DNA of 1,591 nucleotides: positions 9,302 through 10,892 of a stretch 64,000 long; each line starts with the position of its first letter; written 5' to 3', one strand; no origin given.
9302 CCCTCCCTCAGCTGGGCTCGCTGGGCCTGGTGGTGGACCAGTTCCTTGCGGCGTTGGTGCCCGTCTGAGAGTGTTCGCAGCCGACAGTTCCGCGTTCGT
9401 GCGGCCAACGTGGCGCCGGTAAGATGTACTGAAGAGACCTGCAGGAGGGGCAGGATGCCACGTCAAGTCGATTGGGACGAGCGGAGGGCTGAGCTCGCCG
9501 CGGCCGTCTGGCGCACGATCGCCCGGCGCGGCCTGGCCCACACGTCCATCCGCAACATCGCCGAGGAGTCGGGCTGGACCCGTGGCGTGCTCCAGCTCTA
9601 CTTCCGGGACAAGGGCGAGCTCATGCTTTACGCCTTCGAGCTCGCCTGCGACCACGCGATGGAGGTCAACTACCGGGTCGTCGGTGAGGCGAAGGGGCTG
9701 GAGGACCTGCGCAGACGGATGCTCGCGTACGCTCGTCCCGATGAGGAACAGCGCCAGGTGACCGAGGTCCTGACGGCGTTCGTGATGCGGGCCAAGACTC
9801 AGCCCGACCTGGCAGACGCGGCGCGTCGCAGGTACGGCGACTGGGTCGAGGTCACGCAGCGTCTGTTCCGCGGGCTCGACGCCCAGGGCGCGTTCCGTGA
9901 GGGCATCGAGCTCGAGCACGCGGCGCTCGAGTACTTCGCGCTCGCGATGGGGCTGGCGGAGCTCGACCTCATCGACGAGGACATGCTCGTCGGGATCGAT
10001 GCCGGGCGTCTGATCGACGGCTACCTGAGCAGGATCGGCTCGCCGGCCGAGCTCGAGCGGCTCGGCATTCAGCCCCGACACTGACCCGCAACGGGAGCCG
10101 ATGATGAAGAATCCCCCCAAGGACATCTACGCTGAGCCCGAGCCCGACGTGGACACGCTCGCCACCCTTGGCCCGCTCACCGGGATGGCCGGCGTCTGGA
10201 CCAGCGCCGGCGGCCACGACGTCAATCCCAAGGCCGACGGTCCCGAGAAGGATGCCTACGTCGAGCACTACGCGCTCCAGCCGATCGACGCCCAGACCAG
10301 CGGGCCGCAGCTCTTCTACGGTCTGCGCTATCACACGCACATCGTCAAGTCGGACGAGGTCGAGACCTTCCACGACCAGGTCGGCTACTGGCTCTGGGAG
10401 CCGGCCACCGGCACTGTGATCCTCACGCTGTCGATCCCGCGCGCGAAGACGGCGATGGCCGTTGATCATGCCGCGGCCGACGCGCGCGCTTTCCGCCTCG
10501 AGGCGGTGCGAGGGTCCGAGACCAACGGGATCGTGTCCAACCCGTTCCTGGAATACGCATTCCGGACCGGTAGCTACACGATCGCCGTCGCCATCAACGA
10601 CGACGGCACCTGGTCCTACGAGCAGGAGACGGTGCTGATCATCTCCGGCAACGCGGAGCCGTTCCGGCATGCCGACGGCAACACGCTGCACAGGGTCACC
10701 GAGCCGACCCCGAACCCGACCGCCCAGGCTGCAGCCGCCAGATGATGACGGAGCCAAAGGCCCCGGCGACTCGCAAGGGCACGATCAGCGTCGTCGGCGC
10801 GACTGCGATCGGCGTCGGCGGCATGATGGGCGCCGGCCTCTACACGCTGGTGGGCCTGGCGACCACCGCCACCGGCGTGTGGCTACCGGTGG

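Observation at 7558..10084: Deletion-scarred duplicate of the DUF1254/1214-MFS-TetR module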

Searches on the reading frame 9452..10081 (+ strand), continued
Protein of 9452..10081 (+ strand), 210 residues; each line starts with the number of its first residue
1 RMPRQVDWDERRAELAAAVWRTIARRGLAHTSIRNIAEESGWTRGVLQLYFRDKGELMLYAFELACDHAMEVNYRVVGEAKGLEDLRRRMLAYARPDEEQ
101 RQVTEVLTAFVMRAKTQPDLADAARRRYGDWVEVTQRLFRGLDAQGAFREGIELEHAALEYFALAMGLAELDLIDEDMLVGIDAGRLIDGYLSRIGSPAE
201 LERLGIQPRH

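Call 57: find_encoding_contigs(protein=P0199, flank=5000, max_places=8)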
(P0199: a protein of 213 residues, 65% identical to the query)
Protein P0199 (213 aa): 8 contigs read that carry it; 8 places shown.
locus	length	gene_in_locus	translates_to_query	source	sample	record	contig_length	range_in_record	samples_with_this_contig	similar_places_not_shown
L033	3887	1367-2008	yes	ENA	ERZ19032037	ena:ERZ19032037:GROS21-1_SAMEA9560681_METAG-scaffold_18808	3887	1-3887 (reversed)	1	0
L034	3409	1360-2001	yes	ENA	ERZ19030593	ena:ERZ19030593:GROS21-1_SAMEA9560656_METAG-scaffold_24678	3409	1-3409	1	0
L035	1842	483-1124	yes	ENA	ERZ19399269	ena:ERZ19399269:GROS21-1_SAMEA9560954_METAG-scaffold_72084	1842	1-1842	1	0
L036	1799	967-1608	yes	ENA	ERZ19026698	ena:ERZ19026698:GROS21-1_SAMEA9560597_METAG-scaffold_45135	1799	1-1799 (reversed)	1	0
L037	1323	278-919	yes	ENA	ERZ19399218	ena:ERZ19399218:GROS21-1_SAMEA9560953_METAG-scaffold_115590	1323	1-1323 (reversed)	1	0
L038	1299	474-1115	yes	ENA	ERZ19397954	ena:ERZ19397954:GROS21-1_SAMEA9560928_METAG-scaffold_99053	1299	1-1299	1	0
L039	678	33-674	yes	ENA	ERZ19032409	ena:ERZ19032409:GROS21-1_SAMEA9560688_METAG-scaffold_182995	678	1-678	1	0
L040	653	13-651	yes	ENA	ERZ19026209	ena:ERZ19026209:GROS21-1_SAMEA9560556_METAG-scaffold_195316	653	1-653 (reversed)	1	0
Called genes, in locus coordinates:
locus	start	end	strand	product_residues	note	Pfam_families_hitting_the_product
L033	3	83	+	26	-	?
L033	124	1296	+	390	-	PF01594:AI-2E_transport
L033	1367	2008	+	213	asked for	PF00440:TetR_N (weak), PF13977:TetR_C_6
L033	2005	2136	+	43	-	-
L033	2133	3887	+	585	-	?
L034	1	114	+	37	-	?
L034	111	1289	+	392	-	PF01594:AI-2E_transport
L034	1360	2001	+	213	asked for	PF00440:TetR_N (weak), PF13977:TetR_C_6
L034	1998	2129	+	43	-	-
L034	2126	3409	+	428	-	?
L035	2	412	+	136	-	?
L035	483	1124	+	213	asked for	PF00440:TetR_N (weak), PF13977:TetR_C_6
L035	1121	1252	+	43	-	-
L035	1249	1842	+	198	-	?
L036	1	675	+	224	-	?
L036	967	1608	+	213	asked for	PF00440:TetR_N (weak), PF13977:TetR_C_6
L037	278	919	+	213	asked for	PF00440:TetR_N (weak), PF13977:TetR_C_6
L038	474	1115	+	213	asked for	PF00440:TetR_N (weak), PF13977:TetR_C_6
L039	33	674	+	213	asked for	PF00440:TetR_N (weak), PF13977:TetR_C_6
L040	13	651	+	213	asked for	PF00440:TetR_N (weak), PF13977:TetR_C_6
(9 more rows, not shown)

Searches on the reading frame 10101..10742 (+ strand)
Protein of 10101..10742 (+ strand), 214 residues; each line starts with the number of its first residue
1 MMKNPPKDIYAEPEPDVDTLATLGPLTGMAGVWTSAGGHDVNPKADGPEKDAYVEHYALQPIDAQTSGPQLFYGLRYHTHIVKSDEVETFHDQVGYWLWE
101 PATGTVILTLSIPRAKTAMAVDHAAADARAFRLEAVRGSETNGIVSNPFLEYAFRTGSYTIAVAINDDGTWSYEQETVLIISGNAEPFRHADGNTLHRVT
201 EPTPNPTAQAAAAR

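Call 7: search_protein_families(library=pfam, proteins=[window:10101-10742:+], max_evalue=0.01)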
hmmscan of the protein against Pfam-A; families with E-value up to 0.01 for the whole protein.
window:10101-10742:+ (214 aa): 1 family
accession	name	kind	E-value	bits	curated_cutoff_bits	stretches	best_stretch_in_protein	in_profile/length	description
PF08768.17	THAP4_heme-bd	-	1.1e-16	61.7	25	1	23-198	2-151/151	THAP4-like, heme-binding beta-barrel domain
